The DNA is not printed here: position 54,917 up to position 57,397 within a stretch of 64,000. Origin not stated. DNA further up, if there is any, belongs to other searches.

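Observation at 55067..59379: Tandem GT-C paralogs with a mosaic gene-conversion pattern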

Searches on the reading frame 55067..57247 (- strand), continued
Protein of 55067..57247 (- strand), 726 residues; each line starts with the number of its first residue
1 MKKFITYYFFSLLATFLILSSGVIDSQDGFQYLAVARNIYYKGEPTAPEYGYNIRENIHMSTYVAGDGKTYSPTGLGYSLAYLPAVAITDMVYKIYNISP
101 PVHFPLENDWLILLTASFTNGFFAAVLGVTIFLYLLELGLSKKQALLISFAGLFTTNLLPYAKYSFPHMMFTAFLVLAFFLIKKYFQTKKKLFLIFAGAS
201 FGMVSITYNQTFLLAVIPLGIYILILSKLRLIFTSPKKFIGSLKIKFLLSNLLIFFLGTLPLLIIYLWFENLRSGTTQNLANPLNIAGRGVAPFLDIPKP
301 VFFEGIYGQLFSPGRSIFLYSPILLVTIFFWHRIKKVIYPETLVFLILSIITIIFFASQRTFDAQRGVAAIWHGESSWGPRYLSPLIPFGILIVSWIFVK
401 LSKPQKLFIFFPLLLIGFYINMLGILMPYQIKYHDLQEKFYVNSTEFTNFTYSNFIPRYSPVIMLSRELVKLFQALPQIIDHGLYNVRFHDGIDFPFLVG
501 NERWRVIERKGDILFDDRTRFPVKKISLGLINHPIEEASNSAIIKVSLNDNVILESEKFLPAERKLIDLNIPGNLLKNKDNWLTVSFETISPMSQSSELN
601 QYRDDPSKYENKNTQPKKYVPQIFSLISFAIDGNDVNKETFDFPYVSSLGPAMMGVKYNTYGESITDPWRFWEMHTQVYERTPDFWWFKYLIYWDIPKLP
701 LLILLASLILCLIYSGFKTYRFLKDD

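Call 31: predict_structure(alignment_id=A1)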
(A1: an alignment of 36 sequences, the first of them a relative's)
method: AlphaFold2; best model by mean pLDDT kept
length: 726 residues; sequences in the alignment: 36
mean_pLDDT: 79.8   pTM: 0.83
mean pLDDT of the five models: 79.8, 79.5, 79.0, 76.5, 76.4
residues with pLDDT >= 90: 258; 70-90: 302; 50-70: 107; < 50: 59
segments of 3 or more residues with pLDDT < 50: 316-319, 374-378, 440-445, 449-460, 593-609, 614-619
pLDDT, mean of each block of 10 residues (from residue 1): 95 95 79 94 91 81 87 90 96 92 81 92 97 95 93 86 85 97 95 97 90 91 85 57 69 94 91 71 67 72 70 49 66 83 91 81 62 51 84 89 88 82 76 53 45 39 71 81 87 75 82 88 93 71 89 89 90 89 85 44 43 44 85 90 74 70 59 73 83 81 95 97 87
secondary structure, 60 per line:
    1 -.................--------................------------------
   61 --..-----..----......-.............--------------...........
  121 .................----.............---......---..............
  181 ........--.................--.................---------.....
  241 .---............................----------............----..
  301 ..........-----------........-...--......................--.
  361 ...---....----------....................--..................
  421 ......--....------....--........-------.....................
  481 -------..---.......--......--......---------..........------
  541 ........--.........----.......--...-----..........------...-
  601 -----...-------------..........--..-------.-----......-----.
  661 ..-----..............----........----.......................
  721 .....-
elements in order (helices of 4 or more, strands of 3 or more residues): H2-18 H27-42 H76-81 H83-95 H110-137 H142-154 H158-163 H167-188 H191-207 H210-226 H236-241 H245-272 H283-294 H299-310 H322-329 H336-357 E360-363 E367-370 H381-400 H403-426 H429-432 E439-442 E445-448 H449-452 H460-480 E493-499 E502-507 E510-515 E525-534 E541-548 E551-559 E564-570 E581-590 E622-631 H649-654 H668-681 H686-692 H698-725

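Call 34: fold_search(model_id=the predicted structure, library=pdb)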
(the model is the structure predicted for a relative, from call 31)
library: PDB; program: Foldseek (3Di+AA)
matches with E <= 10: 824; with E <= 0.001: 17
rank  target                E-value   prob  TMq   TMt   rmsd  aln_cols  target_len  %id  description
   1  7bve_A                3.6e-06  1.00  0.38  0.28  13.1       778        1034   10  Cryo-EM structure of Mycobacterium smegmatis arabinosyltransferase EmbC2-AcpM2 in complex with ethambutol (released 2020-04-29)
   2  7bvf_A                8.1e-06  1.00  0.35  0.26  13.8       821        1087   10  Cryo-EM structure of Mycobacterium tuberculosis arabinosyltransferase EmbA-EmbB-AcpM2 in complex with ethambutol (released 2020-04-29)
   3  5f15                  1.0e-05  1.00  0.32  0.41   9.8       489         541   13  Crystal Structure of ArnT from Cupriavidus metallidurans bound to Undecaprenyl phosphate (released 2016-02-17)
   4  7bvh_A                2.9e-05  1.00  0.35  0.27  13.8       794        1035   11  Crystal structure of arabinosyltransferase EmbC2-AcpM2 complex from Mycobacterium smegmatis complexed with di-arabinos (released 2020-04-29)
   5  5ezm                  5.4e-05  1.00  0.33  0.42  10.2       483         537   13  Crystal Structure of ArnT from Cupriavidus metallidurans in the apo state (released 2016-02-17)
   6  9s6u_A                1.0e-04  1.00  0.34  0.44   7.5       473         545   15  Ternary cryo-EM structure of human ALG9 with Dol25-PP-GlcNAc2Man8, Dol25-P-Man and Fab (released 2026-03-18)
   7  9s6s_A                1.6e-04  1.00  0.34  0.44   6.9       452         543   15  Ternary cryo-EM structure of human ALG9 with Dol25-PP-GlcNAc2Man6, Dol25-P-Man and Fab (released 2026-03-18)
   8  8pn9_A                2.0e-04  1.00  0.31  0.34  12.9       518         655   13  Structure of human oligosaccharyltransferase OST-A complex bound to NGI-1 (released 2024-05-08)
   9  7bvf_B                3.0e-04  1.00  0.36  0.27  13.1       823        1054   10  Cryo-EM structure of Mycobacterium tuberculosis arabinosyltransferase EmbA-EmbB-AcpM2 in complex with ethambutol (released 2020-04-29)
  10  9i5k_A                3.2e-04  1.00  0.36  0.50   8.6       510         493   12  Structure of the Chaetomium thermophilum Pmt4 homodimer (C2 symmetry) (released 2025-12-24)
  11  7bvc_A                3.3e-04  1.00  0.36  0.27  14.5       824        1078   11  Cryo-EM structure of Mycobacterium smegmatis arabinosyltransferase EmbA-EmbB-AcpM2 in complex with ethambutol (released 2020-04-29)
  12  6s7o_A                3.7e-04  1.00  0.30  0.33  13.5       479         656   12  Cryo-EM structure of human oligosaccharyltransferase complex OST-A (released 2019-12-18)
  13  6s7t_A                3.9e-04  1.00  0.32  0.33  14.0       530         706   12  Cryo-EM structure of human oligosaccharyltransferase complex OST-B (released 2019-12-18)
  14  9n9j_I                4.8e-04  1.00  0.31  0.32  14.7       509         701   12  Structure of a GRP94 folding intermediate engaged with a CCDC134- and FKBP11-bound secretory translocon (released 2025-11-19)
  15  9fmt_A                5.5e-04  1.00  0.12  0.13   6.1       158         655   15  Cryo-EM structure of the BcsB hexameric crown from the E. coli cellulose secretion macrocomplex (released 2024-10-16)
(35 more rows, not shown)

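Call 39: search_solved_structures(query=A1, max_evalue=1)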
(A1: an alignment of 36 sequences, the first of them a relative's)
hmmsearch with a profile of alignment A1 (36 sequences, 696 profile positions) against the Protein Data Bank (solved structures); distinct sequences matched with E-value up to 1: 1.
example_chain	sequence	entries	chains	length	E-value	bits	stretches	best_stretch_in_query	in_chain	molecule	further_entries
3h0d_A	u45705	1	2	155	0.22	12.9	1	501-566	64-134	CtsR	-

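Call 40: search_protein_families(library=pfam, alignment_id=A1, max_evalue=0.01)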
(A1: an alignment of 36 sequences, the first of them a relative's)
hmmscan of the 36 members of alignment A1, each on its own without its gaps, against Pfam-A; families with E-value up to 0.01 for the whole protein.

A. member 1, P0001 (726 aa): 1 family
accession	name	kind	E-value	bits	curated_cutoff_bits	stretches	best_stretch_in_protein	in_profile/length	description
PF19447.4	DUF5985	-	0.0044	17.8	27.3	1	169-207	8-45/86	Family of unknown function (DUF5985)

B. families by the number of members that match (of 36 scanned): 4 families
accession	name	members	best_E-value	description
PF02366.24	PMT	5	1.7e-05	Dolichyl-phosphate-mannose-protein mannosyltransferase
PF13231.12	PMT_2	4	3e-06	Dolichyl-phosphate-mannose-protein mannosyltransferase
PF19447.4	DUF5985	3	0.0039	Family of unknown function (DUF5985)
PF09716.15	ETRAMP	1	0.0035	Malarial early transcribed membrane protein (ETRAMP)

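Call 47: find_related_loci(query=A1, collection=metagenome_contigs, flank=7000)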
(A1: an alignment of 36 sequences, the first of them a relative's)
Query A1 (726 aa) in metagenome_contigs; peptide patterns used: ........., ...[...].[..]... (x = any residue, [..] = any of these).
190 stretches matched a pattern; 118 encode a relative of the query (tblastn E <= 1e-3); the best 80 are kept; 78 distinct loci.
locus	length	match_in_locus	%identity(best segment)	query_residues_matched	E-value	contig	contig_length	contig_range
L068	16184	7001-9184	60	1-726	0e+0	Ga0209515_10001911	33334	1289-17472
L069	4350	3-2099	63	23-721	0e+0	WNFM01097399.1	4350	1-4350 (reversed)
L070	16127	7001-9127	61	7-719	0e+0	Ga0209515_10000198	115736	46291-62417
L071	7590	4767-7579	56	1-724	0e+0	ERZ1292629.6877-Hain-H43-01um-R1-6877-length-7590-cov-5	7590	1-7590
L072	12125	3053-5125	54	1-713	0e+0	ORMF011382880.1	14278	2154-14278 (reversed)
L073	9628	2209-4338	53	1-718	0e+0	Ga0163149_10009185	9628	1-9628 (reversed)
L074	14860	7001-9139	52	1-724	0e+0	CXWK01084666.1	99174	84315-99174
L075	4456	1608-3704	52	1-718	0e+0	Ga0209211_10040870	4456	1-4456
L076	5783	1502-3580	53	1-726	0e+0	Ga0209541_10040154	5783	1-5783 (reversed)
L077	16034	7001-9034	51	21-724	0e+0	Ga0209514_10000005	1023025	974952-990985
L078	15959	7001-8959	51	20-698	0e+0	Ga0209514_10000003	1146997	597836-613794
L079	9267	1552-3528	50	21-706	0e+0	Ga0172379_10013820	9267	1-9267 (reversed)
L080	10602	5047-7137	51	1-723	0e+0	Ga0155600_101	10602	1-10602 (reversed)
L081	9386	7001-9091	51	1-723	0e+0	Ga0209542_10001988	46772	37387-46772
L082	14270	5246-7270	49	21-724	0e+0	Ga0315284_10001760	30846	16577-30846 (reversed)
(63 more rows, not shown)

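Call 55: find_encoding_contigs(protein=P0010, flank=4000, max_places=4)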
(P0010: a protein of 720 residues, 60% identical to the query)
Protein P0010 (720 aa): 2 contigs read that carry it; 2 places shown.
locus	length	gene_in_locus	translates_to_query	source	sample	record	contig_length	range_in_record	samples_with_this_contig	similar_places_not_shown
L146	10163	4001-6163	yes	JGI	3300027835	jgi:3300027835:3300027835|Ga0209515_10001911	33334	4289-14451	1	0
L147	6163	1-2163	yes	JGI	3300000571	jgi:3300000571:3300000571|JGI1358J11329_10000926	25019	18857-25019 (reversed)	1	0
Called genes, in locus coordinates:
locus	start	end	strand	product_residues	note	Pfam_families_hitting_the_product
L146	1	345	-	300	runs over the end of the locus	-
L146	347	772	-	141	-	-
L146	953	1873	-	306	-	PF01531:Glyco_transf_11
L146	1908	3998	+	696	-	PF02366:PMT (weak)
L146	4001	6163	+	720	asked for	-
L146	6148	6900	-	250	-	PF02463:SMC_N (faint), PF00005:ABC_tran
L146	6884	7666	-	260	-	PF01061:ABC2_membrane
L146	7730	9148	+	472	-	PF00535:Glycos_transf_2, PF10111:Glyco_tranf_2_2 (weak), PF13641:Glyco_tranf_2_3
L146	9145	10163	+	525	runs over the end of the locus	PF00534:Glycos_transf_1, PF13692:Glyco_trans_1_4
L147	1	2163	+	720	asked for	?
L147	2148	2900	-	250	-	PF02463:SMC_N (faint), PF00005:ABC_tran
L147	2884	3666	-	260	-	PF01061:ABC2_membrane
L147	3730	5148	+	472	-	PF00535:Glycos_transf_2, PF10111:Glyco_tranf_2_2 (weak), PF13641:Glyco_tranf_2_3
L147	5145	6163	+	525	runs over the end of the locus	PF00534:Glycos_transf_1, PF13692:Glyco_trans_1_4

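Call 56: find_encoding_contigs(protein=P0004, flank=4000, max_places=4)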
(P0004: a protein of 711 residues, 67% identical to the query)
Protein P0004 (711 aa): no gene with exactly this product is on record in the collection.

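Call 70: search_protein_representatives(alignment_id=A1)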
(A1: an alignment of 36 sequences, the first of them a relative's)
Query: 36 sequences, 696 profile positions. Proteins with E-value up to 0.001 (for the whole library): 3812; up to 1e-10: 1319; up to 1e-30: 79. The best 150 are listed.
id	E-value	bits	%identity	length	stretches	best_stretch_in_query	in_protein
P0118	4.9e-298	1006.7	-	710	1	1-693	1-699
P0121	1.4e-286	968.8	-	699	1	1-692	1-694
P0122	1.5e-216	737.4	-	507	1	1-509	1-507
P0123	3.1e-212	723.1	-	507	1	195-694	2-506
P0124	3.5e-207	706.4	-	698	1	1-676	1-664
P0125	1.3e-204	697.9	-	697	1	1-693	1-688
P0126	2.3e-202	690.5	-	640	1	1-667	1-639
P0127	1.8e-197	674.3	-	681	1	1-692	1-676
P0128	4.0e-194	663.2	-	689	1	1-690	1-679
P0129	3.4e-191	653.6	-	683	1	1-695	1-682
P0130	3.6e-189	646.9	-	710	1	2-689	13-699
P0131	1.0e-175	602.4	-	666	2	289-689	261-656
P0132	9.2e-175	599.2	-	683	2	289-693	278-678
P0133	1.8e-174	598.3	-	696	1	3-693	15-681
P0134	9.2e-170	582.7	-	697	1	3-692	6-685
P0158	1.4e-77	278.0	-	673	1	3-685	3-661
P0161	6.3e-71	256.0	-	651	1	20-676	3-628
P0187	1.7e-36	142.2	-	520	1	2-419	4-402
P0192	1.5e-32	129.2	-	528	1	1-469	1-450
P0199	1.1e-30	123.1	-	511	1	3-463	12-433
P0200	1.2e-30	122.9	-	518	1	8-453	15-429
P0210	3.1e-29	118.2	-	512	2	1-420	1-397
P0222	4.7e-28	114.3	-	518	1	1-462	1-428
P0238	1.1e-26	109.8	-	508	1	8-460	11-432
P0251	5.4e-26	107.5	-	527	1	2-433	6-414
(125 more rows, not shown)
